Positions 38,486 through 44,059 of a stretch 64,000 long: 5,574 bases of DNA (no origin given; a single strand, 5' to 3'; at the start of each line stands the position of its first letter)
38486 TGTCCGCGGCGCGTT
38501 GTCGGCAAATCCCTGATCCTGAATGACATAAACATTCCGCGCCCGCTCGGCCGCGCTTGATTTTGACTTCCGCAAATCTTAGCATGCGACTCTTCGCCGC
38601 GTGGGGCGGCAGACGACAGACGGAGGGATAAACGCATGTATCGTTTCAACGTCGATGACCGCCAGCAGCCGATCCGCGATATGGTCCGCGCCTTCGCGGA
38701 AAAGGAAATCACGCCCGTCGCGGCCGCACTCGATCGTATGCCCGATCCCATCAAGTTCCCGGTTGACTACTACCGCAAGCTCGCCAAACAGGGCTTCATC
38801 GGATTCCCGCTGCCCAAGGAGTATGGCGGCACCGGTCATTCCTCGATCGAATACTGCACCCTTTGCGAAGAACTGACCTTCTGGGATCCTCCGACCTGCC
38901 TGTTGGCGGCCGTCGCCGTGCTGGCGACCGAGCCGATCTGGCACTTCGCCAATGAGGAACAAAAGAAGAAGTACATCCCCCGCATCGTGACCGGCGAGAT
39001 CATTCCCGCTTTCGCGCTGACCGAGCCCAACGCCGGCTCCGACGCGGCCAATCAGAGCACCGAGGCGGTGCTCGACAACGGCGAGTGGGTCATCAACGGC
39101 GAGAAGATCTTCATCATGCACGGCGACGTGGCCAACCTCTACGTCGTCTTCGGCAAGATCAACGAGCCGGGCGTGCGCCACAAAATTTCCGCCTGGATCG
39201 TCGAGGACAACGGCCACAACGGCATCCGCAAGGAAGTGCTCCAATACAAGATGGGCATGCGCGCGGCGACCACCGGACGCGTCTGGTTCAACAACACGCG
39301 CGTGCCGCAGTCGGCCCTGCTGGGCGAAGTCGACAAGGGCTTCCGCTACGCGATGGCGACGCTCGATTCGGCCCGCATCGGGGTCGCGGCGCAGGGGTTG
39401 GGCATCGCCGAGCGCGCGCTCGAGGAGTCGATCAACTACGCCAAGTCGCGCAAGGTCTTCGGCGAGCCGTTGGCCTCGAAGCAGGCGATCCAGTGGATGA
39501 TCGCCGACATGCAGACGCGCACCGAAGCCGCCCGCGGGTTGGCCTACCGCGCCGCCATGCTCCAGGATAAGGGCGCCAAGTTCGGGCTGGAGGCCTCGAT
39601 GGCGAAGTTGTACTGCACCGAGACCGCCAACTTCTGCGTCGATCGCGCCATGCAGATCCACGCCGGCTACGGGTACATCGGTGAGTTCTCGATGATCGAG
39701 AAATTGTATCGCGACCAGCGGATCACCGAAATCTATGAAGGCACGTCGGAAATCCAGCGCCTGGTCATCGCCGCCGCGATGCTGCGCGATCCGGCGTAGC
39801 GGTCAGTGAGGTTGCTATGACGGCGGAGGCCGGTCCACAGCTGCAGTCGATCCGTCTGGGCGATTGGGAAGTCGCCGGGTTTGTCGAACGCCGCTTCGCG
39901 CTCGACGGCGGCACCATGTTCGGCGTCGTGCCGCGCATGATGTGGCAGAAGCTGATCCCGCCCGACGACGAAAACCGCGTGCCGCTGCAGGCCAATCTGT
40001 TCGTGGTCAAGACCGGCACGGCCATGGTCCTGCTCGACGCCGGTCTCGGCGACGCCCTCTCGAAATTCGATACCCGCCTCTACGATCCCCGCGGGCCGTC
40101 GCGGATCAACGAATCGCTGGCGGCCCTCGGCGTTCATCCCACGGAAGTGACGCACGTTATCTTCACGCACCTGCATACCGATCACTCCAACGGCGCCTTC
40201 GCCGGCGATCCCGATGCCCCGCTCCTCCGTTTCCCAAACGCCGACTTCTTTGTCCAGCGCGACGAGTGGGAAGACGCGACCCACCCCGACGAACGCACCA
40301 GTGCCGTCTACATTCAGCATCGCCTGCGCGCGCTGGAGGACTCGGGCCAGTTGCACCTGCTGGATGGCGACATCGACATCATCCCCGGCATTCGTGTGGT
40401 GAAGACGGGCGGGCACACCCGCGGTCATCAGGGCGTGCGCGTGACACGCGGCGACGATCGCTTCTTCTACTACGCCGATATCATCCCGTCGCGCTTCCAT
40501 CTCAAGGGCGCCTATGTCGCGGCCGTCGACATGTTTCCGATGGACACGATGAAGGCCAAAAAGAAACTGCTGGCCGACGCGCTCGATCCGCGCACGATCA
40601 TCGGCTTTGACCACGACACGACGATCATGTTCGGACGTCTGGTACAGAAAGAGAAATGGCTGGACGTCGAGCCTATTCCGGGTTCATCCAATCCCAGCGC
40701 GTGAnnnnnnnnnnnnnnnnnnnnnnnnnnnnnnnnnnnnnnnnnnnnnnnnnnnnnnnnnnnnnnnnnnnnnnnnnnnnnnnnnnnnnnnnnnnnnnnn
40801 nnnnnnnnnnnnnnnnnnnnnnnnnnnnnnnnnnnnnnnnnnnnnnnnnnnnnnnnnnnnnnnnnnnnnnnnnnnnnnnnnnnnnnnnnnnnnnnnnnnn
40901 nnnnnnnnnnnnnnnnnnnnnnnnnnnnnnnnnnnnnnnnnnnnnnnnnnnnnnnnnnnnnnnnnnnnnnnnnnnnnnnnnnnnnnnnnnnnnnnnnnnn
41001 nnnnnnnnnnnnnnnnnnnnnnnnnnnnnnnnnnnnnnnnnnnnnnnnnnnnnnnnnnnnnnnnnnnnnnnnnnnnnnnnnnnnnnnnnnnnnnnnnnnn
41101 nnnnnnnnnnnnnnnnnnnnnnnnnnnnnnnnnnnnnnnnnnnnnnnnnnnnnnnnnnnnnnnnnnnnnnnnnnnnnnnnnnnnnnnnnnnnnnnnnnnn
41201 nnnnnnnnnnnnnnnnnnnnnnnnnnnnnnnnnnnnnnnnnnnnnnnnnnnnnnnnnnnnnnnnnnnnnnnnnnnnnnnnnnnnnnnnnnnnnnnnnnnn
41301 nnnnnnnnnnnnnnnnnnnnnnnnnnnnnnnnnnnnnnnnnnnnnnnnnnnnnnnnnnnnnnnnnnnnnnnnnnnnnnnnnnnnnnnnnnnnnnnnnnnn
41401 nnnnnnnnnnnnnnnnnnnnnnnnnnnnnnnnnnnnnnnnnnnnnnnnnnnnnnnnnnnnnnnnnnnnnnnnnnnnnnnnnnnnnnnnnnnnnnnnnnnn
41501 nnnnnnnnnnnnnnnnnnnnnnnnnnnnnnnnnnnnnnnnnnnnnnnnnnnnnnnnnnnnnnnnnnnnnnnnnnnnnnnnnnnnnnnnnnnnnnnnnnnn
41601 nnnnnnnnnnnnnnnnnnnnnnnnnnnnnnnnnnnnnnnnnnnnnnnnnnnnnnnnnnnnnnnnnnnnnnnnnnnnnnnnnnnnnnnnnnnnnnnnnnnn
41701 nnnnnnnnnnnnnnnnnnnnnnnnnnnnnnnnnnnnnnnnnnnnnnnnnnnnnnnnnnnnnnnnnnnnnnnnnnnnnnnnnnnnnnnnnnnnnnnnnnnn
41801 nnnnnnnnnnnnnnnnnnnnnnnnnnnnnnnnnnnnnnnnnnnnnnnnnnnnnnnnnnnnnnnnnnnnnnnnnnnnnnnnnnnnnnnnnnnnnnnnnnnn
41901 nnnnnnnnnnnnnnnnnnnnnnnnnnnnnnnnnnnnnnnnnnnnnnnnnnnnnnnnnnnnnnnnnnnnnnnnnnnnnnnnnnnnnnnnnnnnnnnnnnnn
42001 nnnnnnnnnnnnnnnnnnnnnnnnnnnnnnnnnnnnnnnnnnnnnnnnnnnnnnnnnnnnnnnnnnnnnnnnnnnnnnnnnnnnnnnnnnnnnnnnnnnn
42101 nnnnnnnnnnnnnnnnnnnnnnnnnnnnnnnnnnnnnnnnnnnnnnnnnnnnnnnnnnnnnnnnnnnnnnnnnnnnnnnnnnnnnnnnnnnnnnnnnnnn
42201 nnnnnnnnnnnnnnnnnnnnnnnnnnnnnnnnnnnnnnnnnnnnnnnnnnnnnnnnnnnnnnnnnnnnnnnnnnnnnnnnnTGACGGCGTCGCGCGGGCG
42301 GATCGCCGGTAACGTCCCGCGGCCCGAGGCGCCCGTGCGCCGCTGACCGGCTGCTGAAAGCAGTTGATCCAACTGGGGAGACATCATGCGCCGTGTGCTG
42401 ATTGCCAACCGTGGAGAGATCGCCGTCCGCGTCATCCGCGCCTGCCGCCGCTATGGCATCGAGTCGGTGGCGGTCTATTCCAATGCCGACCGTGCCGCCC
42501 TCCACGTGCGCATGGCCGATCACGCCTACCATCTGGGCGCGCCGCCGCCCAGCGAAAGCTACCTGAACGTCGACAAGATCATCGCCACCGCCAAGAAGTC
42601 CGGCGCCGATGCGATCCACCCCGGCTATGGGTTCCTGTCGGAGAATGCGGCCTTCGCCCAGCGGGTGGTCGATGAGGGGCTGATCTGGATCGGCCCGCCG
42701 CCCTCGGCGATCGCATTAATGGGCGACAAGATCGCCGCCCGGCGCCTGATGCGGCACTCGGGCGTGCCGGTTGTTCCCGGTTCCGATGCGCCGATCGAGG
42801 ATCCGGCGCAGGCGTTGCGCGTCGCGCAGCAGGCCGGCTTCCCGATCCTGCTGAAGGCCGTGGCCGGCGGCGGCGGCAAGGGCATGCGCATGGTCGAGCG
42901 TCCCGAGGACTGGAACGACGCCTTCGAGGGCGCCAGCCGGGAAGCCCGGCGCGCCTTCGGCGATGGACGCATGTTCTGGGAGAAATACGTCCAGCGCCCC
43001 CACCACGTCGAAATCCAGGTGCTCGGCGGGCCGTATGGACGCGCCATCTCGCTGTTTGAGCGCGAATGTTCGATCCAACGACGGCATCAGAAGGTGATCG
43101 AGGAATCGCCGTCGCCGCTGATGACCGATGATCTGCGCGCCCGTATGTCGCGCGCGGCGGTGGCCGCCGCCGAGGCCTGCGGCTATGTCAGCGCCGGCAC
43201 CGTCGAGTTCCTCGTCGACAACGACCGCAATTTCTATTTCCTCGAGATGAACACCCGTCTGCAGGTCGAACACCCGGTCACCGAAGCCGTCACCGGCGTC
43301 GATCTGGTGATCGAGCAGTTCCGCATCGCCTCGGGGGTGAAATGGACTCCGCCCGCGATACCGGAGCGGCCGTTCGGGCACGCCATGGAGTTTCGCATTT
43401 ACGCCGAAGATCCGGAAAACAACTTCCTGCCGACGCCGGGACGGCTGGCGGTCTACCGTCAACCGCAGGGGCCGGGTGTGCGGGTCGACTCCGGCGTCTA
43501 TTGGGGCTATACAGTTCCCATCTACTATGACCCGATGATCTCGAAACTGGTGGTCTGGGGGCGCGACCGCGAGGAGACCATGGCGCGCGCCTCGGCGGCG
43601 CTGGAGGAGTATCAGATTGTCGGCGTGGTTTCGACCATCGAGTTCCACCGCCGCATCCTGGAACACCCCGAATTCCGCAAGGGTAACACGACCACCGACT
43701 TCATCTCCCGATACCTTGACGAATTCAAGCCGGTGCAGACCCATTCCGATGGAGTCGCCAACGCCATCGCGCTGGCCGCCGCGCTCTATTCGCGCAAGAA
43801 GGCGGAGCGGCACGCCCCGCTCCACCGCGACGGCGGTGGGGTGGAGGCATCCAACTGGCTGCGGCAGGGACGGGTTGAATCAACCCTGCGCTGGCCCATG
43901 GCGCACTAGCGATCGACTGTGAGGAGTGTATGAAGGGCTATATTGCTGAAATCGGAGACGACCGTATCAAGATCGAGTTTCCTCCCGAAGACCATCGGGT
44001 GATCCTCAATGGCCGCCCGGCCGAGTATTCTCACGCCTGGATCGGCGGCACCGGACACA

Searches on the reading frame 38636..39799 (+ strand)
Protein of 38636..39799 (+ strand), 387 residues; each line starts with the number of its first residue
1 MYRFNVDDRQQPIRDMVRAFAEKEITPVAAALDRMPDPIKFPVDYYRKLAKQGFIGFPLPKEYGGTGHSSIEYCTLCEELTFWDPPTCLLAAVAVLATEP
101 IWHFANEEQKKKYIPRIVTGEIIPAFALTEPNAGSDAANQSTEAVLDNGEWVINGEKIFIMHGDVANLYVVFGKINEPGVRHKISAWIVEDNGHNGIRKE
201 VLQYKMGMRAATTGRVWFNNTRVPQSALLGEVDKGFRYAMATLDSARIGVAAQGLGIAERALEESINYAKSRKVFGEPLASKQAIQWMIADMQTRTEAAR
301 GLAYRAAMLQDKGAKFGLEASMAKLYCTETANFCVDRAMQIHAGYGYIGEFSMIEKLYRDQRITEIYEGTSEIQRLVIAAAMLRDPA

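Call 6: search_protein_families(library=ncbifam, proteins=[window:38636-39799:+])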
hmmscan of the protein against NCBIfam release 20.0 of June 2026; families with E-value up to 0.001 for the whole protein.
window:38636-39799:+ (387 aa): 22 families
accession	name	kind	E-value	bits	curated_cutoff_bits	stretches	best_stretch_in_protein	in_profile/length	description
NF042972.1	AcrlCoAredClosAcrC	equivalog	1.4e-122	409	640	1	4-383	3-377/378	acryloyl-CoA reductase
NF058590.1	AcCoDHFadEBacil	equivalog_domain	7.4e-82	275.7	600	1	7-384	22-412/586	acyl-CoA dehydrogenase FadE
NF043006.1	CyhCrbnylCoADH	equivalog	7.7e-82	275.3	650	1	10-381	8-374/380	cyclohexane-1-carbonyl-CoA dehydrogenase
NF042439.1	SulpropCoADesulf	equivalog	3.3e-74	249.9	600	1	16-383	3-371/379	3-sulfinopropanoyl-CoA desulfinase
NF045552.1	GlutCoADH_Des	equivalog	9.8e-72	242.3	470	1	3-381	2-378/387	glutaryl-CoA dehydrogenase Acd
NF045652.1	ProlPCPDhRedW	equivalog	2.4e-60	204.3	650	1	11-382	5-373/376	L-prolyl-[peptidyl-carrier protein] dehydrogenase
NF008997.0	PRK12341.1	equivalog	2.9e-59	201.1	537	1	8-383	7-377/382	acyl-CoA dehydrogenase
NF053553.1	prodigi_MBC_PigA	equivalog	4.2e-59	200.6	500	1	4-382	3-379/381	prodigiosin MBC biosynthesis dehydrogenase PigA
TIGR03207.1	cyc_hxne_CoA_dh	equivalog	8.7e-53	179.4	575.35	1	8-380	3-369/372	cyclohexanecarboxyl-CoA dehydrogenase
NF002885.1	PRK03354.1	equivalog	2.2e-50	171.8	540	1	4-384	3-375/378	crotonobetainyl-CoA dehydrogenase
NF052270.1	Staph_DH_FadE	equivalog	1.7e-42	145.6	600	1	94-382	110-393/400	acyl-CoA dehydrogenase FadE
TIGR03203.1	pimD_small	equivalog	8.5e-35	120.5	652.7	1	46-372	43-367/378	pimeloyl-CoA dehydrogenase small subunit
NF007000.1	PRK09463.1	subfamily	1.2e-32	113.2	600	1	18-375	48-427/726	acyl-CoA dehydrogenase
TIGR03204.1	pimC_large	equivalog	2.2e-31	109.1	623.85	1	11-382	9-392/395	pimeloyl-CoA dehydrogenase large subunit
NF009586.0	PRK13026.1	subfamily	3.6e-26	91.7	608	1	42-375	110-462/777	acyl-CoA dehydrogenase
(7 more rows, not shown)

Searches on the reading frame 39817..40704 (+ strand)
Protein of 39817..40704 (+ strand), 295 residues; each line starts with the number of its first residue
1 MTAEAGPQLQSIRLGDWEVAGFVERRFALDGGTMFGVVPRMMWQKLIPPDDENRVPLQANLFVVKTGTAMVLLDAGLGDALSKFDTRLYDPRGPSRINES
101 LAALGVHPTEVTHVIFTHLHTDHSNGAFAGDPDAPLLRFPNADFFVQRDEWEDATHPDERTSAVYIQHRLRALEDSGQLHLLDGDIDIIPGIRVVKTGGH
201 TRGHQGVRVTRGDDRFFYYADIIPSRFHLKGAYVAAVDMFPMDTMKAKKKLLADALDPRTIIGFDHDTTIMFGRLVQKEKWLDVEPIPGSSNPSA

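Call 6: search_protein_families(library=ncbifam, proteins=[window:39817-40704:+])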
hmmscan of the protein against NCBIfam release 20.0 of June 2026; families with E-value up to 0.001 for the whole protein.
window:39817-40704:+ (295 aa): 7 families
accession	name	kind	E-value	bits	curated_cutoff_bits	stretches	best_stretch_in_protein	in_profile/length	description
NF047919.1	lactonase_YtnP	equivalog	2e-53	181.4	425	1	28-272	16-259/274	YtnP family quorum-quenching lactonase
NF047979.1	lactonase_AidB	equivalog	8.6e-22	77.7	360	1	11-224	3-208/271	AidB family quorum-quenching N-acyl homoserine lactonase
NF045699.1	AHLLactAiiA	equivalog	3.2e-17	62.6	375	1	94-211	79-180/251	quorum-quenching N-acyl homoserine lactonase AiiA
NF045700.1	AHLLactAttM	equivalog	2.8e-13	50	390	1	99-265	82-246/257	AttM family quorum-quenching N-acyl homoserine lactonase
NF047925.1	pyridox_lacton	equivalog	7.3e-11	42.3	325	1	27-267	7-253/268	4-pyridoxolactonase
NF033105.1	bla_subclass_B3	equivalog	0.00022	20.6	240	1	91-204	42-150/257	subclass B3 metallo-beta-lactamase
NF053820.1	MBLfold_Strvi7410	exception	0.00054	19.5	525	0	68-124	24-78/343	Strvi_7410 family MBL fold metallo-hydrolase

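Call 7: search_protein_families(library=pfam, proteins=[window:39817-40704:+])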
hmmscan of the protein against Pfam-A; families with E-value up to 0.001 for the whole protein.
window:39817-40704:+ (295 aa): 2 families
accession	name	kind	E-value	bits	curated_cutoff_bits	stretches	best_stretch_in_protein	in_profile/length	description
PF00753.33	Lactamase_B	-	2.3e-14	54.3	22.7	1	56-262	3-193/196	Metallo-beta-lactamase superfamily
PF12706.13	Lactamase_B_2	-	0.00096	19.2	27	0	71-223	3-144/200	Beta-lactamase superfamily domain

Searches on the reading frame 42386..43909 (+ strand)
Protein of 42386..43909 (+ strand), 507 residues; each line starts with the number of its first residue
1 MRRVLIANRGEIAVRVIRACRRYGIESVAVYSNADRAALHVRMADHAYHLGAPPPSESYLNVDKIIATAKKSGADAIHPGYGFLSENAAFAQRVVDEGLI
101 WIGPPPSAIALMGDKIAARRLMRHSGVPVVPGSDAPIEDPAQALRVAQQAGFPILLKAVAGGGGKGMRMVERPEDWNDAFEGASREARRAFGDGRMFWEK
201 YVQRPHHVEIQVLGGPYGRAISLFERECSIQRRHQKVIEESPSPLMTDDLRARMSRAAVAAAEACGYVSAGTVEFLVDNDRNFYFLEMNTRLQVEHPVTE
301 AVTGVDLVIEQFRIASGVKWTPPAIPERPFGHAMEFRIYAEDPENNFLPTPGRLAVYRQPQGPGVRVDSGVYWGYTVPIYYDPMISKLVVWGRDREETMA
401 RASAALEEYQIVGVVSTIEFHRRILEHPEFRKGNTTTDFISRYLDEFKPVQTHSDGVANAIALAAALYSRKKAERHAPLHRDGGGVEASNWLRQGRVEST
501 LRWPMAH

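Call 67: search_protein_families(library=ncbifam, proteins=[window:42386-43909:+], max_evalue=1e-20)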
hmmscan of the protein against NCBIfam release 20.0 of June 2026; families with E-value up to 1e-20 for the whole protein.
window:42386-43909:+ (507 aa): 11 families
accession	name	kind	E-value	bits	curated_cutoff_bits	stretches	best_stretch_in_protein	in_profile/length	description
NF006406.0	PRK08654.1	equivalog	6.3e-192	638.5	739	1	2-443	3-443/499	acetyl-CoA carboxylase biotin carboxylase subunit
NF006367.0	PRK08591.1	subfamily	7.2e-185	615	597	1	1-445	2-446/451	acetyl-CoA carboxylase biotin carboxylase subunit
TIGR00514.1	accC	equivalog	2.5e-179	596.8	626.5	1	2-444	3-445/449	acetyl-CoA carboxylase biotin carboxylase subunit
NF009554.0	PRK12999.1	equivalog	2.7e-178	595.1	965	1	1-448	5-460/1147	pyruvate carboxylase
NF004085.0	PRK05586.1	equivalog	2.6e-171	570.5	723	1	2-444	3-445/448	acetyl-CoA carboxylase biotin carboxylase subunit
NF005525.0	PRK07178.1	equivalog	3.9e-170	566.5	768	1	1-467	2-465/471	acetyl-CoA carboxylase biotin carboxylase subunit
NF009471.0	PRK12833.1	equivalog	1.9e-165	551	686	1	2-449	6-453/467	acetyl-CoA carboxylase biotin carboxylase subunit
TIGR01235.1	pyruv_carbox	equivalog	2e-158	529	1114.45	1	3-452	1-460/1143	pyruvate carboxylase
NF006287.0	PRK08463.1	equivalog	2e-158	528.1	775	1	2-467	3-470/479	acetyl-CoA carboxylase subunit A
TIGR02712.1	urea_carbox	equivalog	5.2e-153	511.3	1303.85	1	3-460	3-459/1201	urea carboxylase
NF006286.0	PRK08462.1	equivalog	7.6e-153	509.5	740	1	1-442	4-443/445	acetyl-CoA carboxylase biotin carboxylase subunit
